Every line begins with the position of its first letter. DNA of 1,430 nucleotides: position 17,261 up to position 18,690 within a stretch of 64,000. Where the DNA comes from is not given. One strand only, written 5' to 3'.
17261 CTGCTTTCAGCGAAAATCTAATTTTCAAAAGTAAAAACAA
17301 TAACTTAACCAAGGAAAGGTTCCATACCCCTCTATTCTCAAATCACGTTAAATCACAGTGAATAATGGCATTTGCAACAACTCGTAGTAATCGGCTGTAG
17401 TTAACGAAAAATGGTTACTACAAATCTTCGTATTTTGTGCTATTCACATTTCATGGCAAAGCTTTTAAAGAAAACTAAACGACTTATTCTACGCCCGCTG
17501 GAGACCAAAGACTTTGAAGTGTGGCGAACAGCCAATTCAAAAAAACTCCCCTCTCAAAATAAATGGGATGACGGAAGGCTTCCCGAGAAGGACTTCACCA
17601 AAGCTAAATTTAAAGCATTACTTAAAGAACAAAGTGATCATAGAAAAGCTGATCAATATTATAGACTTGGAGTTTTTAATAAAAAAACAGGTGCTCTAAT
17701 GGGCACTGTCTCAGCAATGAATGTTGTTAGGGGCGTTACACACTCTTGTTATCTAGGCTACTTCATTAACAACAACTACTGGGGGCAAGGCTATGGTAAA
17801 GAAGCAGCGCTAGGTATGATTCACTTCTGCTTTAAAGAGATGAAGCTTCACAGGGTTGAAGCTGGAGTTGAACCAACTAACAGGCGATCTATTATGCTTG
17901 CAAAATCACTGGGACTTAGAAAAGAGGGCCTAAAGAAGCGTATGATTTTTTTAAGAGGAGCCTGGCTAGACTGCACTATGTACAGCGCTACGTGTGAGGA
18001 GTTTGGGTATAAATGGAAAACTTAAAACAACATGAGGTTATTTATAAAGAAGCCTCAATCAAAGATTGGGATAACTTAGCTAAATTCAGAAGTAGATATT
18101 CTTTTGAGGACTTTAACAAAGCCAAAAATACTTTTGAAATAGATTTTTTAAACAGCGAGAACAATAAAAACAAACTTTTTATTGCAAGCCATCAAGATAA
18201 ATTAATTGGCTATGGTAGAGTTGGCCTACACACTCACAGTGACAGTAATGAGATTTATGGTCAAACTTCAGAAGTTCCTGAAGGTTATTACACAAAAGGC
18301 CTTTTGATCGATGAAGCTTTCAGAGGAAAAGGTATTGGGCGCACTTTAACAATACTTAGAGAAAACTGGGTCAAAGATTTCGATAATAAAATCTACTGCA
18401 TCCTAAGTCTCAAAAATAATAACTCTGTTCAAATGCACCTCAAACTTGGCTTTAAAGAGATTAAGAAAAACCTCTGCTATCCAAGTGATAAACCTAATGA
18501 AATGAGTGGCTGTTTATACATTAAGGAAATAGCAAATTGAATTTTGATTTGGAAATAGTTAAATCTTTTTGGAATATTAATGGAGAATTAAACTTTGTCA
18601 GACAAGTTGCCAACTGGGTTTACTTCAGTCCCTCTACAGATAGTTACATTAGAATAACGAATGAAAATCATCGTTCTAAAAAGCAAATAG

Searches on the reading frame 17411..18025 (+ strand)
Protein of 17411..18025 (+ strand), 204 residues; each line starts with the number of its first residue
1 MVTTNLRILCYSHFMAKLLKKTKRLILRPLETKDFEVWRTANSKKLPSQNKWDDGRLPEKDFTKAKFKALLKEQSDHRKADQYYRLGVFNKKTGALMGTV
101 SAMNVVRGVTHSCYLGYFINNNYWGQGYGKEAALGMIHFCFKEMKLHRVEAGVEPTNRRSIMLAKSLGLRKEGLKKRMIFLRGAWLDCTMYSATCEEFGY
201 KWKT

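Call 11: search_protein_families(library=pfam, proteins=[window:17411-18025:+], max_evalue=0.01)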
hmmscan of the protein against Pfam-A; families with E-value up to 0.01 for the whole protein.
window:17411-18025:+ (204 aa): 3 families
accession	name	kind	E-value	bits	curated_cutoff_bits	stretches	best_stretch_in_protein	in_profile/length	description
PF13302.13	Acetyltransf_3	-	1.8e-23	84.2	25.4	1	24-170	1-138/138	Acetyltransferase (GNAT) domain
PF00583.31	Acetyltransf_1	-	1.3e-09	38.8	20.7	1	71-168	21-115/116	Acetyltransferase (GNAT) family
PF13420.13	Acetyltransf_4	-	6.2e-07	30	24.3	1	28-190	2-155/155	Acetyltransferase (GNAT) domain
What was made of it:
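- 17411..18025 (+): GNAT (RimJ/RimL-type) acetyltransferase, the first gene right of the array. It may be chromosomal or cargo of E3. Pfam PF13302, 1.8e-23 (call 11).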

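Call 17: find_encoding_contigs(protein=window:17411-18025:+, flank=10000, max_places=10)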
Protein window:17411-18025:+ (204 aa): 1 contig read that carries it; 1 place shown.
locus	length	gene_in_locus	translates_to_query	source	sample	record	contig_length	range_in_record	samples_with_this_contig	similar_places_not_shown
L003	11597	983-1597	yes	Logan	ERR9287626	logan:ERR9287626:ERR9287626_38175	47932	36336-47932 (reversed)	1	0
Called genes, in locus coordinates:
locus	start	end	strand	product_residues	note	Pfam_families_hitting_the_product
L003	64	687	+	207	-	-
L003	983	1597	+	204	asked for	PF13302:Acetyltransf_3, PF13420:Acetyltransf_4 (weak), PF00583:Acetyltransf_1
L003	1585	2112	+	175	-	PF00583:Acetyltransf_1, PF13673:Acetyltransf_10 (weak), PF13508:Acetyltransf_7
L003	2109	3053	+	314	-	PF01636:APH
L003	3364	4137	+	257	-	PF00106:adh_short, PF01370:Epimerase (weak), PF08659:KR (weak), PF13561:adh_short_C2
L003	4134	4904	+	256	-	PF14499:DUF4437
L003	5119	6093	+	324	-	PF02195:ParB_N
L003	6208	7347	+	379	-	PF13173:AAA_14, PF13401:AAA_22 (faint), PF13635:DUF4143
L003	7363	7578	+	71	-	PF09905:VF530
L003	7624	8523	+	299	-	PF00246:Peptidase_M14 (weak), PF24827:AstE_AspA_cat (weak)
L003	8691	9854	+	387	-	-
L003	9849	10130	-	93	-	PF13560:HTH_31 (weak), PF12844:HTH_19, PF13443:HTH_26 (weak), PF01381:HTH_3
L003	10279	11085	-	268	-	PF04402:SIMPL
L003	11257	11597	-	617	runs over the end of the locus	PF01053:Cys_Met_Meta_PP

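Call 30: find_homologous_proteins(query=window:17411-18025:+, max_evalue=1e-20)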
Query window:17411-18025:+ (204 aa): 134 proteins with E <= 1e-20 among 226 candidates; the best 120 are listed.
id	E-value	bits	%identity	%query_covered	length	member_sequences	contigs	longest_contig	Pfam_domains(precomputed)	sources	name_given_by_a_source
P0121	2.0e-136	470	100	100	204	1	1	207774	PF13420.14,PF13302.14,PF00583.32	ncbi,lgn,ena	-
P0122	1.1e-108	380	86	93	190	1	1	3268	PF13420.14,PF13302.14,PF00583.32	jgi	-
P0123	1.6e-85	304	69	92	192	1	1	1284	PF13420.14,PF13302.14,PF00583.32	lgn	-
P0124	1.4e-82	295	65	93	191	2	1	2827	PF13420.14,PF13302.14,PF00583.32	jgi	jgi:[ribosomal protein S5]-alanine N-acetyltransferase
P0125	1.7e-73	265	60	93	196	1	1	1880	PF13420.14,PF13302.14,PF00583.32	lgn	-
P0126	1.3e-71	259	68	77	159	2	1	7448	PF13420.14,PF13302.14,PF00583.32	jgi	jgi:ribosomal-protein-alanine N-acetyltransferase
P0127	1.7e-71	258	60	91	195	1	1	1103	PF13420.14,PF13302.14,PF00583.32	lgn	-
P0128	2.5e-71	258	60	91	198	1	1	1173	PF13420.14,PF13302.14,PF00583.32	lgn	-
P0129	5.2e-71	257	59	91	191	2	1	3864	PF13302.14,PF00583.32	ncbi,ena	-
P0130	5.5e-70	254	58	93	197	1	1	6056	PF13420.14,PF13302.14,PF00583.32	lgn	-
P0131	6.6e-70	253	55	92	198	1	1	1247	PF13420.14,PF13302.14,PF00583.32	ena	-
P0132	7.5e-70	253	58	93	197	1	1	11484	PF13420.14,PF13302.14,PF00583.32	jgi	jgi:ribosomal-protein-alanine N-acetyltransferase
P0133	3.2e-69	251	57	93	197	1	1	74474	PF13420.14,PF13302.14,PF00583.32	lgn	-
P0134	3.5e-69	251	57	93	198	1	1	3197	PF13302.14,PF00583.32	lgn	-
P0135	3.8e-69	251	56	93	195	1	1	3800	PF13420.14,PF13302.14,PF00583.32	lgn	-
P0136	1.0e-68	249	56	93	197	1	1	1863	PF13420.14,PF13302.14,PF00583.32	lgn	-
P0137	7.9e-68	246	57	93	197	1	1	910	PF13420.14,PF13302.14,PF00583.32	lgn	-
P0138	1.1e-67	246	57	93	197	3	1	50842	PF13420.14,PF13302.14,PF00583.32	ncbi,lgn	-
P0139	4.1e-67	244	57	92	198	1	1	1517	PF13420.14,PF13302.14,PF00583.32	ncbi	-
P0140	5.4e-67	244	56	91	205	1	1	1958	PF13420.14,PF13302.14,PF00583.32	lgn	-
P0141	6.4e-67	243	56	93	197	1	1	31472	PF13420.14,PF13302.14,PF00583.32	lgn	-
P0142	7.8e-67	243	55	93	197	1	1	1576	PF13420.14,PF13302.14,PF00583.32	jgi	jgi:[ribosomal protein S5]-alanine N-acetyltransferase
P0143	2.7e-66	241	56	93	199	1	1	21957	PF13420.14,PF13302.14,PF00583.32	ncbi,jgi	jgi:ribosomal-protein-alanine N-acetyltransferase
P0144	3.9e-66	241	55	93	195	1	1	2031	PF13420.14,PF13302.14,PF00583.32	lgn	-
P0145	5.7e-66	240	55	93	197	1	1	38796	PF13420.14,PF13302.14,PF00583.32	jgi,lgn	-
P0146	1.4e-65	239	57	93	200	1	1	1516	PF13420.14,PF13302.14,PF00583.32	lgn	-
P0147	1.4e-65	239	56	93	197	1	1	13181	PF13302.14,PF00583.32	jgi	jgi:ribosomal-protein-alanine N-acetyltransferase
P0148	1.8e-65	239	56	87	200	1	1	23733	PF13302.14,PF00583.32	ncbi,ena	-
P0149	2.5e-65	238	57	92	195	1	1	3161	PF13302.14,PF00583.32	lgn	-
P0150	4.0e-65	238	55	92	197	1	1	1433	PF13420.14,PF13302.14,PF00583.32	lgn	-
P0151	4.0e-65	238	55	93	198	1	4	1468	PF13420.14,PF13302.14,PF00583.32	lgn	-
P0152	6.1e-65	237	56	93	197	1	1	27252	PF13302.14,PF00583.32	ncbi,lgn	-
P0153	1.0e-64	236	54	93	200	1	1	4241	PF13420.14,PF13302.14,PF00583.32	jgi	-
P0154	1.1e-64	236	57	92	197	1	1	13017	PF13302.14,PF00583.32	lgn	-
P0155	1.9e-64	235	57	89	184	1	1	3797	PF13420.14,PF13302.14,PF00583.32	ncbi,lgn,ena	-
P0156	2.1e-64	235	56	93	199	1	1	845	PF13420.14,PF13302.14,PF00583.32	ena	-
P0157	2.1e-64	235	55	93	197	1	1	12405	PF13420.14,PF13302.14,PF00583.32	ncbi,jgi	jgi:ribosomal-protein-alanine N-acetyltransferase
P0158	3.7e-64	234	57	92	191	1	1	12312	PF13420.14,PF13302.14,PF00583.32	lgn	-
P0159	5.7e-64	234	55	91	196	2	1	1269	PF13420.14,PF13302.14,PF00583.32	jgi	-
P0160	1.4e-63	233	54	93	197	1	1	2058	PF13420.14,PF13302.14,PF00583.32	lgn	-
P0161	1.5e-63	233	53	100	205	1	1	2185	PF13420.14,PF13302.14,PF00583.32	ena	-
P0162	2.2e-63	232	55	93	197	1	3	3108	PF13420.14,PF13302.14,PF00583.32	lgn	-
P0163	3.3e-63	231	56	85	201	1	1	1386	PF13302.14,PF00583.32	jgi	jgi:[ribosomal protein S5]-alanine N-acetyltransferase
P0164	3.8e-63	231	56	91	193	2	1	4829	PF13420.14,PF13302.14,PF00583.32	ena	-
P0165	9.0e-63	230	56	87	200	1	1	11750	PF13302.14,PF00583.32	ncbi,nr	ncbi:MAG: GNAT family N-acetyltransferase [Elusimicrobia bacterium]|nr:GNAT family N-acetyltransfera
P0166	2.0e-62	229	53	93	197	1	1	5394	PF13420.14,PF13302.14,PF00583.32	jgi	jgi:[ribosomal protein S5]-alanine N-acetyltransferase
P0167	3.0e-62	228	54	93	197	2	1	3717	PF13420.14,PF13302.14,PF00583.32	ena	-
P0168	4.7e-62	228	53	93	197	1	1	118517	PF13420.14,PF13302.14,PF00583.32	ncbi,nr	ncbi:MAG: GNAT family N-acetyltransferase [Oligoflexia bacterium]|nr:GNAT family N-acetyltransferase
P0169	6.5e-62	227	52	93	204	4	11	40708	PF13420.14,PF13302.14,PF00583.32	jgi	jgi:ribosomal-protein-alanine N-acetyltransferase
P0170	3.0e-61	225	54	92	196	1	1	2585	PF13420.14,PF13302.14,PF00583.32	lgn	-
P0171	4.0e-61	225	53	91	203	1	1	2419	PF13302.14,PF00583.32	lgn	-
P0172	4.3e-61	224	51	93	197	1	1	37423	PF13420.14,PF13302.14,PF00583.32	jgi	jgi:[ribosomal protein S5]-alanine N-acetyltransferase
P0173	4.6e-61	224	57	92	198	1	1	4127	PF13420.14,PF13302.14,PF00583.32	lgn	-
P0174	4.8e-61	224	57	89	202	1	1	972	PF13420.14,PF13302.14,PF00583.32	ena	-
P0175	6.1e-61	224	52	92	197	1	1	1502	PF13420.14,PF13302.14,PF00583.32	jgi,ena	-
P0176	7.2e-61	224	50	93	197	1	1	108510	PF13420.14,PF13302.14,PF00583.32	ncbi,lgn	-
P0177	9.0e-61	223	54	93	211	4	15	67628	PF13420.14,PF13302.14,PF00583.32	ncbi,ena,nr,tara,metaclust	ncbi:MAG TPA: N-acetyltransferase [Bdellovibrionales bacterium]|nr:ribosomal-protein-alanine acetylt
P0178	9.2e-61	223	54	92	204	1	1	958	PF13420.14,PF13302.14,PF00583.32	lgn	-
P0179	2.4e-60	222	52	93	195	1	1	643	PF13420.14,PF13302.14,PF00583.32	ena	-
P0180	1.2e-59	220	52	93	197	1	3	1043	PF13420.14,PF13302.14,PF00583.32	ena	-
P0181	1.6e-59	219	55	92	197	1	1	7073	PF13302.14,PF00583.32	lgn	-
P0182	2.1e-59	219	53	93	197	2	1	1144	PF13302.14,PF00583.32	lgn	-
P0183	2.4e-59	219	53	91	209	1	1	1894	PF13420.14,PF13302.14,PF00583.32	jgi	jgi:ribosomal-protein-alanine N-acetyltransferase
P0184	7.3e-59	217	52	90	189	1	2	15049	PF13420.14,PF13302.14,PF00583.32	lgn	-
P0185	8.4e-59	217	54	91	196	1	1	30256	PF13420.14,PF13302.14,PF00583.32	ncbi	-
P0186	9.1e-59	217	54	90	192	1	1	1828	PF13420.14,PF13302.14,PF00583.32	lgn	-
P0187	9.9e-59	217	49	93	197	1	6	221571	PF13420.14,PF13302.14,PF00583.32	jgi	jgi:ribosomal-protein-alanine N-acetyltransferase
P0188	2.2e-58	216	50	93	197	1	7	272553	PF13420.14,PF13302.14,PF00583.32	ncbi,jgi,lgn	jgi:RimJ/RimL family protein N-acetyltransferase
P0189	1.8e-57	213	52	91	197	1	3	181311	PF13420.14,PF13302.14,PF00583.32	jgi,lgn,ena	-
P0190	8.3e-57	210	54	89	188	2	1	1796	PF13420.14,PF13302.14,PF00583.32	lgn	-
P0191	8.3e-57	210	51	91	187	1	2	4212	PF13420.14,PF13302.14,PF00583.32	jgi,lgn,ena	-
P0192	9.3e-57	210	51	93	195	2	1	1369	PF13420.14,PF13302.14,PF00583.32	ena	-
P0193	1.2e-56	210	54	89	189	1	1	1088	PF13302.14,PF00583.32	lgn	-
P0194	2.8e-56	209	54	92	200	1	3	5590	PF13420.14,PF13302.14,PF00583.32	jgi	jgi:ribosomal-protein-alanine N-acetyltransferase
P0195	3.9e-56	208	53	87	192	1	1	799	PF13302.14,PF00583.32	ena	-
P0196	4.2e-56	208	49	93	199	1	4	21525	PF13420.14,PF13302.14,PF00583.32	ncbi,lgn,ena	-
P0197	4.5e-56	208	56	77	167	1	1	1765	PF13302.14,PF00583.32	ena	-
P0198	6.3e-56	208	53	93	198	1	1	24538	PF13420.14,PF13302.14,PF00583.32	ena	-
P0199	6.6e-56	208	51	93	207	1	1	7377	PF13420.14,PF13302.14,PF00583.32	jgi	jgi:ribosomal-protein-alanine N-acetyltransferase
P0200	8.2e-56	207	52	90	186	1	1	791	PF13420.14,PF13302.14,PF00583.32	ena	-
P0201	8.5e-56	207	52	92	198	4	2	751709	PF13420.14,PF13302.14,PF00583.32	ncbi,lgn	-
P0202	1.0e-55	207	52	90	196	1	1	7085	PF13420.14,PF13302.14,PF00583.32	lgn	-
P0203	2.4e-55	206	51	91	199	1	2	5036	PF13420.14,PF13302.14,PF00583.32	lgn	-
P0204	2.5e-55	206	52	89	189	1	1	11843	PF13420.14,PF13302.14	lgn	-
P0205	2.5e-55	206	51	91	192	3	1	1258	PF13420.14,PF13302.14,PF00583.32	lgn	-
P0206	2.6e-55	206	50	92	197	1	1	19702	PF13420.14,PF13302.14,PF00583.32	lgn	-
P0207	3.9e-55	205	51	91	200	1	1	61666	PF13420.14,PF13302.14,PF00583.32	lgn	-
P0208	4.7e-55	205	49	91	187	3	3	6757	PF13420.14,PF13302.14,PF00583.32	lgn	-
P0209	6.3e-55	204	50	91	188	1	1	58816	PF13302.14,PF00583.32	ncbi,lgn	-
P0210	7.0e-55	204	49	91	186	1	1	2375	PF13420.14,PF13302.14,PF00583.32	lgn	-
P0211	1.2e-54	203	49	91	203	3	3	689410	PF13420.14,PF13302.14,PF00583.32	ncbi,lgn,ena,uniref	ncbi:MAG TPA: GNAT family N-acetyltransferase [Bdellovibrio sp.]|uniref:GNAT family N-acetyltransfer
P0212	1.7e-54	203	49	91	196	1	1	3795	PF13420.14,PF13302.14,PF00583.32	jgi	jgi:ribosomal-protein-alanine N-acetyltransferase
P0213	2.1e-54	203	52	89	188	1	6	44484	PF13420.14,PF13302.14,PF00583.32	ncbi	ncbi:MAG: GNAT family N-acetyltransferase [Bdellovibrio sp.]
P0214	2.4e-54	202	49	91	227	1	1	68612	PF13420.14,PF13302.14,PF00583.32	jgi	jgi:ribosomal-protein-alanine N-acetyltransferase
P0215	2.6e-54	202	61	69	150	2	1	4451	PF13420.14,PF13302.14,PF00583.32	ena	-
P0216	2.4e-53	199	49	89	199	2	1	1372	PF13420.14,PF13302.14,PF00583.32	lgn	-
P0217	3.7e-53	199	49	90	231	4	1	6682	PF13420.14,PF13302.14,PF00583.32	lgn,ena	-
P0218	3.8e-53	199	47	91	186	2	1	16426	PF13420.14,PF13302.14,PF00583.32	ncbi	ncbi:MAG: GNAT family N-acetyltransferase [Pseudobdellovibrionaceae bacterium]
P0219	3.9e-53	198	49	93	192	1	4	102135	PF13420.14,PF13302.14,PF00583.32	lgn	-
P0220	4.4e-53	198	51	92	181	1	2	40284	PF13302.14,PF00583.32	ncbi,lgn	-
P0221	6.8e-53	198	54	75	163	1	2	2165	PF13420.14,PF13302.14,PF00583.32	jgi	jgi:ribosomal-protein-alanine N-acetyltransferase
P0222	7.4e-53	198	52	89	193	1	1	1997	PF13420.14,PF13302.14,PF00583.32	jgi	jgi:ribosomal-protein-alanine N-acetyltransferase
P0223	4.6e-52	195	47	93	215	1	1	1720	PF13420.14,PF13302.14,PF00583.32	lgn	-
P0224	4.9e-52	195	49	91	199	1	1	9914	PF13420.14,PF13302.14,PF00583.32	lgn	-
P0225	7.5e-52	194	46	88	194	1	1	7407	PF13420.14,PF13302.14,PF00583.32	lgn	-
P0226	8.9e-52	194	49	89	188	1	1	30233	PF13420.14,PF13302.14,PF00583.32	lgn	-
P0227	1.4e-51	193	56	77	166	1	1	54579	PF13302.14,PF00583.32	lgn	-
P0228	1.4e-51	193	48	91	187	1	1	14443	PF13420.14,PF13302.14,PF00583.32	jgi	jgi:ribosomal-protein-alanine N-acetyltransferase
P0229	4.0e-51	192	48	90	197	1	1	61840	PF13420.14,PF13302.14,PF00583.32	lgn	-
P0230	5.6e-51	191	49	91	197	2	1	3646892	PF13420.14,PF13302.14,PF00583.32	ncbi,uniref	ncbi:GNAT family N-acetyltransferase [Bdellovibrio sp. HCB288]|uniref:GNAT family N-acetyltransferas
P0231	1.0e-50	191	48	88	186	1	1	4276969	PF13420.14,PF13302.14,PF00583.32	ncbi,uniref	ncbi:GNAT family N-acetyltransferase [Bdellovibrio sp. HCB337]|uniref:GNAT family N-acetyltransferas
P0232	2.3e-50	189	48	91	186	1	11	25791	PF13302.14,PF00583.32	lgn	-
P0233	2.8e-50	189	49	89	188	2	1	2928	PF13420.14,PF13302.14,PF00583.32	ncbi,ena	-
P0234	2.9e-50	189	48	89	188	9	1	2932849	PF13420.14,PF13302.14,PF00583.32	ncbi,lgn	-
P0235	3.0e-50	189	46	92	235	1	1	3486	PF13302.14,PF00583.32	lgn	-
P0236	6.7e-50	188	48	93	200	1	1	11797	PF13420.14,PF13302.14,PF00583.32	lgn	-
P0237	3.3e-49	186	47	92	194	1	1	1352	PF13420.14,PF13302.14,PF00583.32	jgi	-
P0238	1.6e-48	183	50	88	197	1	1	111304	PF13420.14,PF13302.14,PF00583.32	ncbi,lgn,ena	-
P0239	1.7e-48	183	48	89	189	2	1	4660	PF13420.14,PF13302.14,PF00583.32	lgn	-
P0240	2.2e-48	183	44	88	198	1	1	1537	PF13420.14,PF13302.14,PF00583.32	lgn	-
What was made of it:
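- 17411..18025 (+): 134 homologues at E <= 1e-20, the named ones from Bdellovibrionota (call 30).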

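Call 32: find_encoding_contigs(protein=P0122, flank=10000, max_places=4)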
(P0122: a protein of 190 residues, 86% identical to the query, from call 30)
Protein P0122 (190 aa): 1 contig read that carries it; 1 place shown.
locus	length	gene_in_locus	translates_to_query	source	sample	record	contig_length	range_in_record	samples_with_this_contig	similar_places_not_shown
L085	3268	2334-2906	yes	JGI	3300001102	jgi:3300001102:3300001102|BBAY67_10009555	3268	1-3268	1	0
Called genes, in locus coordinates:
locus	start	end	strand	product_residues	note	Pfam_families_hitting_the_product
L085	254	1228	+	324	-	PF02195:ParB_N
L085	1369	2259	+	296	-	-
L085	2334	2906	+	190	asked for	PF13302:Acetyltransf_3, PF13420:Acetyltransf_4, PF00583:Acetyltransf_1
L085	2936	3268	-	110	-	?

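Call 33: find_encoding_contigs(protein=P0126, flank=10000, max_places=4)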
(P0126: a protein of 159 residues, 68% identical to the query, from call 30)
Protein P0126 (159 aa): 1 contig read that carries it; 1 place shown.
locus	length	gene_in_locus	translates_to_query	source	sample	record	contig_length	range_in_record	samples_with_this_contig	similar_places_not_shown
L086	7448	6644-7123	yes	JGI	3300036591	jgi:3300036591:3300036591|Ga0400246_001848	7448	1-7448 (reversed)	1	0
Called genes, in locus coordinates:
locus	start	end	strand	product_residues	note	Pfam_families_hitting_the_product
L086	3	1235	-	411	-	?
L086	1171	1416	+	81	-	-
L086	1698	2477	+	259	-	-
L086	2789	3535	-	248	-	PF09365:DUF2461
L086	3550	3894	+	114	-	PF28289:BV97_02767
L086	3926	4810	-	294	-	PF13409:GST_N_2, PF00043:GST_C, PF14497:GST_C_3 (weak), PF13410:GST_C_2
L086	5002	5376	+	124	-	PF03330:DPBB_1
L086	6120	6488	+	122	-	PF12844:HTH_19 (weak), PF13560:HTH_31, PF01381:HTH_3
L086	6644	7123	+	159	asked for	PF13302:Acetyltransf_3, PF13420:Acetyltransf_4, PF00583:Acetyltransf_1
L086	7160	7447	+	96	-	?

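Call 34: find_encoding_contigs(protein=P0133, flank=10000, max_places=4)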
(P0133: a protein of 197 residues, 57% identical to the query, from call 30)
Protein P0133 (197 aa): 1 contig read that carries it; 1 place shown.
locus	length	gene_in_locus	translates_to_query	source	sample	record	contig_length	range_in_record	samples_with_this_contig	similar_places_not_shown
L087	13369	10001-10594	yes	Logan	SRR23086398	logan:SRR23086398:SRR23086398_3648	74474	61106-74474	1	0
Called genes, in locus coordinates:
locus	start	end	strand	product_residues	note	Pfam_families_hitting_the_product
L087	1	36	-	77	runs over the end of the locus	-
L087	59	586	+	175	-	PF01569:PAP2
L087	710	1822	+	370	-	PF02012:BNR (faint), PF15899:BNR_6 (faint)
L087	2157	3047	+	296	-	-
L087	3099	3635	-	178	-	PF07638:Sigma70_ECF (faint), PF04542:Sigma70_r2, PF08281:Sigma70_r4_2, PF04545:Sigma70_r4 (weak)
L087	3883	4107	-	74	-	PF11127:YgaP-like_TM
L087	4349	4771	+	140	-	PF02954:HTH_8, PF18024:HTH_50 (weak)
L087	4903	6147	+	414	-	PF13180:PDZ_2, PF17820:PDZ_6 (weak), PF03572:Peptidase_S41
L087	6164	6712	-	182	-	PF21305:type_II_gspD_N0, PF03958:Secretin_N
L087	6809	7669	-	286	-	-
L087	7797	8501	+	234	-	PF04402:SIMPL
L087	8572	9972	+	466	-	PF00723:Glyco_hydro_15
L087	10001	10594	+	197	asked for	PF13302:Acetyltransf_3, PF13420:Acetyltransf_4, PF00583:Acetyltransf_1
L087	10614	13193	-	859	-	PF01055:Glyco_hydro_31_2nd, PF21365:Glyco_hydro_31_3rd, PF17137:DUF5110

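Call 51: find_encoding_contigs(protein=P0124, flank=10000, max_places=2)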
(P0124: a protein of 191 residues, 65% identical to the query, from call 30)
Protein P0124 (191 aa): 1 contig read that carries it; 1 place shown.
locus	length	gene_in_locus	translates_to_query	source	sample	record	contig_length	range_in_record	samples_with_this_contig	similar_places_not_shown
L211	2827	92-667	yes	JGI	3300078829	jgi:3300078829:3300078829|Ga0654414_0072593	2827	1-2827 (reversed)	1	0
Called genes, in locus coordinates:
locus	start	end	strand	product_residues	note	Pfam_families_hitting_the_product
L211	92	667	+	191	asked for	PF13302:Acetyltransf_3, PF13420:Acetyltransf_4, PF00583:Acetyltransf_1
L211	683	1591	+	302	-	PF01636:APH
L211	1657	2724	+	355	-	PF00724:Oxidored_FMN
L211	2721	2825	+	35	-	?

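Call 52: find_encoding_contigs(protein=P0132, flank=10000, max_places=2)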
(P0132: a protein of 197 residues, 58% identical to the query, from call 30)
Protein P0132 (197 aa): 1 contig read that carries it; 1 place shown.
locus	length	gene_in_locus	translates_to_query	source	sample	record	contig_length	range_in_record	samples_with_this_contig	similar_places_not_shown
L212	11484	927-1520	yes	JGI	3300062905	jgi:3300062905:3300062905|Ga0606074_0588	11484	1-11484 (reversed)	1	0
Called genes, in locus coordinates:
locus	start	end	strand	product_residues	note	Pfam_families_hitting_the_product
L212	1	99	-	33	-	?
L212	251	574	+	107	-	-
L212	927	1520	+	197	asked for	PF13302:Acetyltransf_3, PF13420:Acetyltransf_4, PF00583:Acetyltransf_1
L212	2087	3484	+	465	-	PF09903:DUF2130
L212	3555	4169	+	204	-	-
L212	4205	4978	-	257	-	PF01909:NTP_transf_2 (weak)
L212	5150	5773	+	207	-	-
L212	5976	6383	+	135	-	-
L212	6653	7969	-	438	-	PF10412:TrwB_AAD_bind, PF12696:TraG-D_C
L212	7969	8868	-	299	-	-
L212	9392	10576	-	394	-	PF00589:Phage_integrase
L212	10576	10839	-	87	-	PF12728:HTH_17 (faint)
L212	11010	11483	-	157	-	?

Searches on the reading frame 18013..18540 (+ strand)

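Call 11: search_protein_families(library=pfam, proteins=[window:18013-18540:+], max_evalue=0.01)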
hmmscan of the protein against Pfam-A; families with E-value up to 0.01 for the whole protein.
window:18013-18540:+ (175 aa): 5 families
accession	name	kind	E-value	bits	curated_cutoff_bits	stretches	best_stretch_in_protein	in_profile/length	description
PF00583.31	Acetyltransf_1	-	1.8e-10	41.6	20.7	1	24-147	6-116/116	Acetyltransferase (GNAT) family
PF13508.13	Acetyltransf_7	-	1e-07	32.6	27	1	53-149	3-84/84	Acetyltransferase (GNAT) domain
PF13673.13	Acetyltransf_10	-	6.9e-07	29.7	23.6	1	50-152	28-112/128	Acetyltransferase (GNAT) domain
PF08445.16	FR47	-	9e-05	22.8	22.1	1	70-153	2-83/86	FR47-like protein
PF13302.13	Acetyltransf_3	-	0.0012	20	25.4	1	34-148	32-138/138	Acetyltransferase (GNAT) domain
